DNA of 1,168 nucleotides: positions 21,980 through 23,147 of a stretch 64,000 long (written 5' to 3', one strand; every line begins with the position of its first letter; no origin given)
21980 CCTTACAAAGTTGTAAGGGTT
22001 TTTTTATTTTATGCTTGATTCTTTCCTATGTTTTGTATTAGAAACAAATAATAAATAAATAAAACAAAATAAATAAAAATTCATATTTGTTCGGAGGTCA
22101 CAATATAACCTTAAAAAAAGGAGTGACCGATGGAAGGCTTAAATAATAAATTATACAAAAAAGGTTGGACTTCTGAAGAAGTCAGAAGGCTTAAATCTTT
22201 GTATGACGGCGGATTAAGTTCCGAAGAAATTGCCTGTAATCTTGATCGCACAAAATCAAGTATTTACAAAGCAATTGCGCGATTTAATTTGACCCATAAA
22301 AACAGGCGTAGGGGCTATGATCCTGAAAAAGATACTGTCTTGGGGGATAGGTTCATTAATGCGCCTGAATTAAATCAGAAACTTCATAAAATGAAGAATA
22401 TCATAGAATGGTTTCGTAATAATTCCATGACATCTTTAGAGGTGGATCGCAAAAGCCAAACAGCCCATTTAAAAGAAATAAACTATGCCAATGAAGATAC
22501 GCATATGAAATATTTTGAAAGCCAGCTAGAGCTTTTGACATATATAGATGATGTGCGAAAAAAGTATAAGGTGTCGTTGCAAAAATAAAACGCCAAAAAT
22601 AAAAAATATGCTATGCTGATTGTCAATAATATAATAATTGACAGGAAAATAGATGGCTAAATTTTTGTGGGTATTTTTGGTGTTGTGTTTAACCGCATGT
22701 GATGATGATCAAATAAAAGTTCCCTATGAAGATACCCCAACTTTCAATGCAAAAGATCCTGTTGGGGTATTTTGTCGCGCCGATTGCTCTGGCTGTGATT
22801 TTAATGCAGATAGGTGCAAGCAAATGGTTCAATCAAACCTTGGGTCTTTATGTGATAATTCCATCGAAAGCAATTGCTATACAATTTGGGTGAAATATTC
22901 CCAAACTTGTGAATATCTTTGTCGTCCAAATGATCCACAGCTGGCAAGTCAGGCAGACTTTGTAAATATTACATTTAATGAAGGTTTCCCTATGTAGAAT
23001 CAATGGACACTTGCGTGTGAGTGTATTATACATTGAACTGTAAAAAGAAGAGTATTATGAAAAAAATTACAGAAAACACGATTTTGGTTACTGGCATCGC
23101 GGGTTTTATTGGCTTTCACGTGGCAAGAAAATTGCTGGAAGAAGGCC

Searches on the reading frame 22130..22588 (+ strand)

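Call 5: search_protein_families(library=pfam, proteins=[window:22130-22588:+], max_evalue=1)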
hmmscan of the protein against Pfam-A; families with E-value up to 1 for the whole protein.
window:22130-22588:+ (152 aa): 8 families
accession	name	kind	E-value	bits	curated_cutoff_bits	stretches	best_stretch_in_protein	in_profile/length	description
PF07750.17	GcrA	-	2.7e-06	28.3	26.9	1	13-77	3-66/155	GcrA cell cycle regulator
PF13936.12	HTH_38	-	0.00041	20.5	27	1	14-51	6-43/44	Helix-turn-helix domain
PF08281.18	Sigma70_r4_2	-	0.01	15.9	25.7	1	26-51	24-49/54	Sigma-70, region 4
PF23735.1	KIF9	-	0.027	15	31.9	1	66-151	22-100/140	Kinesin-like protein KIF9 domain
PF13551.12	HTH_29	-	0.039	14.5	28.1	1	24-55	7-39/64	Winged helix-turn helix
PF13384.12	HTH_23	-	0.04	14.2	24.6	1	24-53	13-42/50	Homeodomain-like domain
PF08279.18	HTH_11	-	0.093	13.1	25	1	26-51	13-38/55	HTH domain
PF13518.12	HTH_28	-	0.15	12.6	25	1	25-54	9-38/52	Helix-turn-helix domain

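Call 34: search_protein_families(library=ncbifam, proteins=[window:22130-22585:+], max_evalue=0.1)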
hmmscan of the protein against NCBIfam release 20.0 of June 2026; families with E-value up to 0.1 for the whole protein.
window:22130-22585:+ (152 aa): 5 families
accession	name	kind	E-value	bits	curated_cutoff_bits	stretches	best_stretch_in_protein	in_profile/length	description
NF033545.0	transpos_IS630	equivalog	0.0072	15.8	100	1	20-69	4-58/299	IS630 family transposase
NF053606.1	Sta1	subfamily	0.015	15.4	80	1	16-51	21-57/100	Sta1 family transcriptional regulator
NF045758.2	YlxM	equivalog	0.036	14.2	80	0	8-53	12-57/72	YlxM family DNA-binding protein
TIGR02989.1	Sig-70_gvs1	subfamily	0.061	13.3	124.55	0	21-52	119-150/158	RNA polymerase sigma-70 factor, Rhodopirellula/Verrucomicrobium family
NF050816.1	sig70cofacGcrA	equivalog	0.066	13.5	280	1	12-52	2-43/173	cell cycle sigma 70 cofactor GcrA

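Call 35: search_protein_families(library=phrogs, proteins=[window:22130-22585:+], max_evalue=0.1)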
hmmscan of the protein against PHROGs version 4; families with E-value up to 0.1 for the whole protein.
window:22130-22585:+ (152 aa): 19 families
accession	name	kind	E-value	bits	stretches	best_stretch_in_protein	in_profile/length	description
phrog_323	-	transcription regulation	2.2e-10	41.6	1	6-72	90-158/319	transcriptional regulator, D5-like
phrog_4646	-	integration and excision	5.5e-05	23.6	1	14-118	8-114/344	transposase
phrog_32138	-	DNA, RNA and nucleotide metabolism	5.7e-05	24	1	32-62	22-52/54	DNA binding protein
phrog_20648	-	DNA, RNA and nucleotide metabolism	0.00021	21.6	1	7-57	185-235/311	dCMP deaminase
phrog_11013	-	unknown function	0.00068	20.5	1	10-53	30-72/87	-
phrog_7545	-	DNA, RNA and nucleotide metabolism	0.0013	20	1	19-77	8-57/160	HNH endonuclease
phrog_35602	-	unknown function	0.0013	19.9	1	10-93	27-106/117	-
phrog_11420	-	DNA, RNA and nucleotide metabolism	0.0014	19.7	1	14-66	8-62/82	DNA binding protein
phrog_664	-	DNA, RNA and nucleotide metabolism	0.0019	19.1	1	14-61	86-133/210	DNA binding protein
phrog_125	-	DNA, RNA and nucleotide metabolism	0.0022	18.6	1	10-78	160-222/254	DNA invertase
phrog_704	-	DNA, RNA and nucleotide metabolism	0.0086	16.2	1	12-130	3-116/390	DNA repair exonuclease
phrog_9628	-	unknown function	0.01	16.7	1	17-58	6-49/133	-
phrog_517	-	DNA, RNA and nucleotide metabolism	0.023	16.6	0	8-50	81-123/128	HTH DNA binding protein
phrog_16747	-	unknown function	0.027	15.1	0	10-57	137-184/185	-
phrog_6081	-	unknown function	0.048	14.2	1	17-77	3-67/169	-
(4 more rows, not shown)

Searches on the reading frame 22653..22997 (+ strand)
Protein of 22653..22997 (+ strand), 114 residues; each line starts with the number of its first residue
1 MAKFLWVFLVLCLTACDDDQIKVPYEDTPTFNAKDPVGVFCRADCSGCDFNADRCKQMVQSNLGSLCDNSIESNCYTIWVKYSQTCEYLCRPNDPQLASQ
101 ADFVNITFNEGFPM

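Call 5: search_protein_families(library=pfam, proteins=[window:22653-22997:+], max_evalue=1)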
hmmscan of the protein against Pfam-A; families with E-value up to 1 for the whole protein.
window:22653-22997:+ (114 aa): 0 families

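Call 34: search_protein_families(library=ncbifam, proteins=[window:22653-22994:+], max_evalue=0.1)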
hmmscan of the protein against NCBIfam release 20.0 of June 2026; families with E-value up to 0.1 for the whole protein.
window:22653-22994:+ (114 aa): 2 families
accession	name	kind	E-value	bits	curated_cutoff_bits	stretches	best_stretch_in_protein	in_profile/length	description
NF038215.1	acineto_lipo_PV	hypoth_equivalog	0.038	13.7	33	1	4-24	6-27/55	NF038215 family lipoprotein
NF041245.1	T6SS_IglE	equivalog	0.052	13.6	75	1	4-74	3-69/131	type VI secretion system lipoprotein IglE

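Call 35: search_protein_families(library=phrogs, proteins=[window:22653-22994:+], max_evalue=0.1)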
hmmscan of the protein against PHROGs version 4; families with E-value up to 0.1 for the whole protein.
window:22653-22994:+ (114 aa): 0 families
